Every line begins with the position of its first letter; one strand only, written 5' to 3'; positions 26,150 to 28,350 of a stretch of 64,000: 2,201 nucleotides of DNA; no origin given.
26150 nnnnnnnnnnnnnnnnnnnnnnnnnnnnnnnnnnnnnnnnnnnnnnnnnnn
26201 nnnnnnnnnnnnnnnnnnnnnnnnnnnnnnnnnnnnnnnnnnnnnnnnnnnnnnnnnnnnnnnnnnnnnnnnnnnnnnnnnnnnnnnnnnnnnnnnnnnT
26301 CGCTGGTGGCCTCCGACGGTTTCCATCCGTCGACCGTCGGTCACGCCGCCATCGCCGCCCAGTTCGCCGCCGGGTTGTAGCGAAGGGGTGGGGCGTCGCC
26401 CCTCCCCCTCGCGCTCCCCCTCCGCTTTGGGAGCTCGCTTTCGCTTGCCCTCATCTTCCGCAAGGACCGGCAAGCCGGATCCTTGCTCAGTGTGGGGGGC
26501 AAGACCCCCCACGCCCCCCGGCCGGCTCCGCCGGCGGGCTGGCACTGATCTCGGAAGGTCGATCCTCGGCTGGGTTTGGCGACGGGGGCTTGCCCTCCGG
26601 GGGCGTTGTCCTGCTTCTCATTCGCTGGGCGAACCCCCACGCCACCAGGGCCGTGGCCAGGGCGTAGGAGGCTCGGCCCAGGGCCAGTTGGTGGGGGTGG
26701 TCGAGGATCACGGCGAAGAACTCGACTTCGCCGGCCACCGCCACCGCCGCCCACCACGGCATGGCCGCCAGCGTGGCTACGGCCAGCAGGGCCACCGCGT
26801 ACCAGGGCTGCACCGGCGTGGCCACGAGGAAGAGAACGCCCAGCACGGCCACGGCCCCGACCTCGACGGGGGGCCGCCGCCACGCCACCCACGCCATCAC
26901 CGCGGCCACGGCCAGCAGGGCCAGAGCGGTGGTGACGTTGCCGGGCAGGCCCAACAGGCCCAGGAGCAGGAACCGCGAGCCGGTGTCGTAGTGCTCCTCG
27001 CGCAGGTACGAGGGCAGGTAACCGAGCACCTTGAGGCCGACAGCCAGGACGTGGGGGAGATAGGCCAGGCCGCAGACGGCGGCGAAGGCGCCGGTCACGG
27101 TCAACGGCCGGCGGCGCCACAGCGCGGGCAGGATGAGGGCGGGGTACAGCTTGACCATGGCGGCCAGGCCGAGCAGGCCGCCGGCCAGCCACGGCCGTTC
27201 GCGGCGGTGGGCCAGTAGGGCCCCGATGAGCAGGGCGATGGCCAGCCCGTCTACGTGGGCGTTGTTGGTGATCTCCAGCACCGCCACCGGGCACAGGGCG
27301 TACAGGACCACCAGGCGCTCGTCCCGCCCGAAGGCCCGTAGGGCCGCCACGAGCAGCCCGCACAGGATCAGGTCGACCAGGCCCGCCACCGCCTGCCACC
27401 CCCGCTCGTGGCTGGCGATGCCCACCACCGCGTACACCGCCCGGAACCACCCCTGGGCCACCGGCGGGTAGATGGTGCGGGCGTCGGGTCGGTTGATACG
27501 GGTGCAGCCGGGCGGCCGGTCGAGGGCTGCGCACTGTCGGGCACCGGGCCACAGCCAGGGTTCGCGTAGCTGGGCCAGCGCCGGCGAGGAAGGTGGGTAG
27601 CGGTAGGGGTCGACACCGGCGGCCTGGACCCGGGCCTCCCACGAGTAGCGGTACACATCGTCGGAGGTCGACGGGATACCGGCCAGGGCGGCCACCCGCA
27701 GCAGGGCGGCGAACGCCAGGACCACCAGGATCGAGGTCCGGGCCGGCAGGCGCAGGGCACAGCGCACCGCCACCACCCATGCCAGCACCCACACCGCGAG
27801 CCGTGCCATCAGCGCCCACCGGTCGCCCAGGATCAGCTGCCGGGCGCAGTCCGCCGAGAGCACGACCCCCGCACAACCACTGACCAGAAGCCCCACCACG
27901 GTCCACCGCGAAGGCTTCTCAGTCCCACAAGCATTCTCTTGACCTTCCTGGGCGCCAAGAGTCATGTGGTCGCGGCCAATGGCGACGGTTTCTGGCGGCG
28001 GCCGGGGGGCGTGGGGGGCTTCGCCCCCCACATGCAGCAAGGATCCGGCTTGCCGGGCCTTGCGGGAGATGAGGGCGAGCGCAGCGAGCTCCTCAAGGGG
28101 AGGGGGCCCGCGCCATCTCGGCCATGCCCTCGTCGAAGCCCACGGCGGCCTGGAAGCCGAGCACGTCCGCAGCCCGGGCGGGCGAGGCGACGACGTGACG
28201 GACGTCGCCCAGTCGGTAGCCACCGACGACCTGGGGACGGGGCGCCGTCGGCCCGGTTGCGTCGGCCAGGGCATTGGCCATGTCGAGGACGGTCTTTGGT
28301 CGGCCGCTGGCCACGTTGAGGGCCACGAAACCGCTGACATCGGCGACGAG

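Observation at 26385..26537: Interspersed GC-rich triple-hairpin repeat family (four copies in 64 kb) that I cannot assign to a described element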

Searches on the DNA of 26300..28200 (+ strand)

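Call 36: search_rna_families(source=window, start=26300, end=28200, threshold=evalue, max_evalue=10)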
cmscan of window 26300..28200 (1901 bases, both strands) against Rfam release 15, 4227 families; matches with E-value up to 10: 6.
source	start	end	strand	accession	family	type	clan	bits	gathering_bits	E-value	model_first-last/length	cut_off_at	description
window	26638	26687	+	RF04100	mir-493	Gene; miRNA;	-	17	68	9.8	1-89/89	no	mir-493 microRNA precursor family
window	26377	26414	-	RF03778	mir-483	Gene; miRNA;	-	16.4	60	9.8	1-75/75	no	mir-483 microRNA precursor family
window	26487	26510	-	RF01785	blv_FSE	Cis-reg; frameshift_element;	-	16.3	34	7.7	1-27/27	no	ribosomal frameshift site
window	26691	26757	-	RF01059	mir-598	Gene; miRNA;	-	15.9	69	7.9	1-80/80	no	mir-598 microRNA precursor family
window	26676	26757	+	RF00760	mir-342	Gene; miRNA;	-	15.2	60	6.7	1-99/99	no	mir-342 microRNA precursor family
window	26528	26647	+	RF02404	P33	Gene; sRNA;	-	14.5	45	7.3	1-160/160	no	Pseudomonas sRNA P33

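Call 60: build_rna_model(alignment_id=A5, structure=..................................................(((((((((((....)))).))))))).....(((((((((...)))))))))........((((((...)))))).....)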
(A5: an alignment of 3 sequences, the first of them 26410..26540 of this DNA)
Model R1 built from alignment A5 (3 sequences, 131 columns); structure: as given.
model positions 128; base pairs 26; branch points 2; effective number of sequences 1.13; information 0.591 bits per position. Calibrated on 0.2 Mb of random sequence (short: E-values are rough).
structure used (alignment columns):
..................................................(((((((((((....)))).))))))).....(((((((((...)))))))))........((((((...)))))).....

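Call 62: search_with_rna_model(model_id=R1, sources=[window, L015, L020, L021, L074, L075, L076, L004, L005, L011, L014, L019, L006, L017], max_evalue=10)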
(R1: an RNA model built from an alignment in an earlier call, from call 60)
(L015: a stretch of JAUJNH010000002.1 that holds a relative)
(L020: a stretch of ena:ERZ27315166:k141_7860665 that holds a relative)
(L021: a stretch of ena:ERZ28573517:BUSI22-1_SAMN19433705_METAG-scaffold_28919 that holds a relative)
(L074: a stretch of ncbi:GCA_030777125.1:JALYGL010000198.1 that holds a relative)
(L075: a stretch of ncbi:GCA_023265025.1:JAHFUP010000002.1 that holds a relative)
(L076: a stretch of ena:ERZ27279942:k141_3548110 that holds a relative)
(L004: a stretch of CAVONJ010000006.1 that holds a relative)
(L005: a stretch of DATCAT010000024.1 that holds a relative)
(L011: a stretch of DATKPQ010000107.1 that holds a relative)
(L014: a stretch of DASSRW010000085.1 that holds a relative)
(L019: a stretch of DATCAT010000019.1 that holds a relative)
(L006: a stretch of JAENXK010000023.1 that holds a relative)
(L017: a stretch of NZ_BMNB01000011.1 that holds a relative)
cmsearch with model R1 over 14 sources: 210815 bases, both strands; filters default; matches with E-value up to 10: 34.
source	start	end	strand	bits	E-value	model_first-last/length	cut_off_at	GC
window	26412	26540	+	142.6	6.2e-35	1-128/128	no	0.72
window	27983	28110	-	129.9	1.2e-31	1-128/128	no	0.75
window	33186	33310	+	126.4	9.5e-31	1-128/128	no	0.77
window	61524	61617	-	36.6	1.5e-07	1-128/128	no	0.66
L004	4254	4343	-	22.2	0.00082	1-128/128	no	0.66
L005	3693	3746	-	18.7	0.0066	1-128/128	no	0.72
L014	4382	4485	-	17.7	0.012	1-128/128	no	0.68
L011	5314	5378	+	17.1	0.017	1-128/128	no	0.69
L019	4127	4175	+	16.1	0.03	1-128/128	no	0.67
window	33231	33256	-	15.5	0.043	48-74/128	no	0.77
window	28011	28031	+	15.2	0.051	80-100/128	no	0.81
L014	4488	4619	+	13.9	0.11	1-128/128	no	0.7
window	26460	26486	-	13.7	0.13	48-74/128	no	0.67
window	5153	5252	-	13.6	0.13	1-128/128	no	0.74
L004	6431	6490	+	13.3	0.16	1-128/128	no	0.7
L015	7022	7093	+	11.5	0.46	1-128/128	no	0.72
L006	960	1018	-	11.2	0.56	1-128/128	no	0.68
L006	7573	7693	-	11.1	0.58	1-128/128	no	0.68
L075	1524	1543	+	10.8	0.72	104-123/128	no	0.8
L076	1524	1543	+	10.8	0.72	104-123/128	no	0.8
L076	18198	18319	-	9.6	1.5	1-128/128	no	0.71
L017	7187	7228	-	7.7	4.6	1-128/128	no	0.74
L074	14228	14250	-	7.5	5.1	101-123/128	no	0.83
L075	5590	5606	-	7.2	6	82-98/128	no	0.82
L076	5590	5606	-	7.2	6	82-98/128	no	0.82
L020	11420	11441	-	6.7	8.3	102-123/128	no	0.86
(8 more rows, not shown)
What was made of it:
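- Checked: A covariance model finds the same four (call 62).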

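Call 66: search_with_rna_model(model_id=R1, sources=[L077, L078, L079], max_evalue=10, show_alignments=3)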
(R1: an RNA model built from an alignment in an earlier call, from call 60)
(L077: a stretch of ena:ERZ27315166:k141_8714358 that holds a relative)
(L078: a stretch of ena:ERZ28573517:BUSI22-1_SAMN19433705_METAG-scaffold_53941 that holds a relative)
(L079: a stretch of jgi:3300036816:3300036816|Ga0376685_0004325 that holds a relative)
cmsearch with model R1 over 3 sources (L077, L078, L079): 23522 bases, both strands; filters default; matches with E-value up to 10: 4.
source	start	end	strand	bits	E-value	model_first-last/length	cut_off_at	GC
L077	4099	4225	+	9.9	0.14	1-128/128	no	0.72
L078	416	542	+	9.9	0.14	1-128/128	no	0.72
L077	4931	4946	+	4.4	3.5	108-123/128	no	0.75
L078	1248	1263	+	4.4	3.5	108-123/128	no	0.75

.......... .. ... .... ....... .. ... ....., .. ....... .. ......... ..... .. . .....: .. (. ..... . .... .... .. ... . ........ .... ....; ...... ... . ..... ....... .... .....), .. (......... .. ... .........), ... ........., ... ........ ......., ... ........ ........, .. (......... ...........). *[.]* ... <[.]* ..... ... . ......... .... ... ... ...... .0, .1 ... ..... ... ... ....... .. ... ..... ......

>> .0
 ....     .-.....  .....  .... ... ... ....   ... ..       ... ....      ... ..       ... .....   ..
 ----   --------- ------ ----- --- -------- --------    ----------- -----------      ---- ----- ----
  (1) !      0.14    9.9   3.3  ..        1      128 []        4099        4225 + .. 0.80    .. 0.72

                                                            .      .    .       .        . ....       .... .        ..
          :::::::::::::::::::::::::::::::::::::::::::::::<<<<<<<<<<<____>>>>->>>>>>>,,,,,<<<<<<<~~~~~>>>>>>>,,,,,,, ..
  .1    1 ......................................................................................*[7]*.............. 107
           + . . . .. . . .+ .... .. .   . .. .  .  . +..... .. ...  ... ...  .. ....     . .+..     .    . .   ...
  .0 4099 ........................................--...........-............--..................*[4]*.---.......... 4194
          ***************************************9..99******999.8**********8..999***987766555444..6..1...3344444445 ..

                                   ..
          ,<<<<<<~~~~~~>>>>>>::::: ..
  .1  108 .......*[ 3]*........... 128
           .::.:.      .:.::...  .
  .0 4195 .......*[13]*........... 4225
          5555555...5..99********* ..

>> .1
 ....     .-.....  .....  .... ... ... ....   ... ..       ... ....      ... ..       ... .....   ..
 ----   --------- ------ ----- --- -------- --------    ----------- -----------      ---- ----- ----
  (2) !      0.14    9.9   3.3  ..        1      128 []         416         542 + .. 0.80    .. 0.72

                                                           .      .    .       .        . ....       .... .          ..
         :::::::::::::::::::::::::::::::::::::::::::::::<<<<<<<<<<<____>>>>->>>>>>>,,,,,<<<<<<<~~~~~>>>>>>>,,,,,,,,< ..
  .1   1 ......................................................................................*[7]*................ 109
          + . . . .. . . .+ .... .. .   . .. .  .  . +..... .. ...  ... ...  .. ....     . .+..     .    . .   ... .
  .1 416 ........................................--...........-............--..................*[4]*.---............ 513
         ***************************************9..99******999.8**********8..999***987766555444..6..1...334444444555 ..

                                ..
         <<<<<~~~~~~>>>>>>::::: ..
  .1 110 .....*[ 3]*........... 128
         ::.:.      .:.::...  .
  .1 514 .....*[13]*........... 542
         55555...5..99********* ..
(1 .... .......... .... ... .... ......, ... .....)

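Call 80: search_dna_similar(query=window:26377-26547:+, collection=plasmids, mode=distant, max_evalue=0.01, max_rows=15)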
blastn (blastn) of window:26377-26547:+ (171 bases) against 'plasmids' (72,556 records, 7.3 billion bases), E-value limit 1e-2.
Records with a match: 3; places in all: 3; records where one place covers at least 80% of the query: 0.
Best place of each record, by identity: >=99% 1; 80-90% 2.
By first word of the organism name: Streptomyces 2; Roseivivax 1.
By predicted mobility (MOB-suite, as given by PLSDB): non-mobilizable 3.
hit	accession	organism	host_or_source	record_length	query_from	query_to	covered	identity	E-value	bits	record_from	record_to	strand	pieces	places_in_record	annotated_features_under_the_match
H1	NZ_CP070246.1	Streptomyces californicus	DSMZ Isolate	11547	131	169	23%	87.8%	1e-3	50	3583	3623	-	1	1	hypothetical protein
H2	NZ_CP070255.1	Streptomyces californicus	DSMZ Isolate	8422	131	169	23%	87.8%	1e-3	50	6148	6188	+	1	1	hypothetical protein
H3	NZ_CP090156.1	Roseivivax marinus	Bathymodiolus marisindicus,single cell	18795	25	50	15%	100.0%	3e-3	48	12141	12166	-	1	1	none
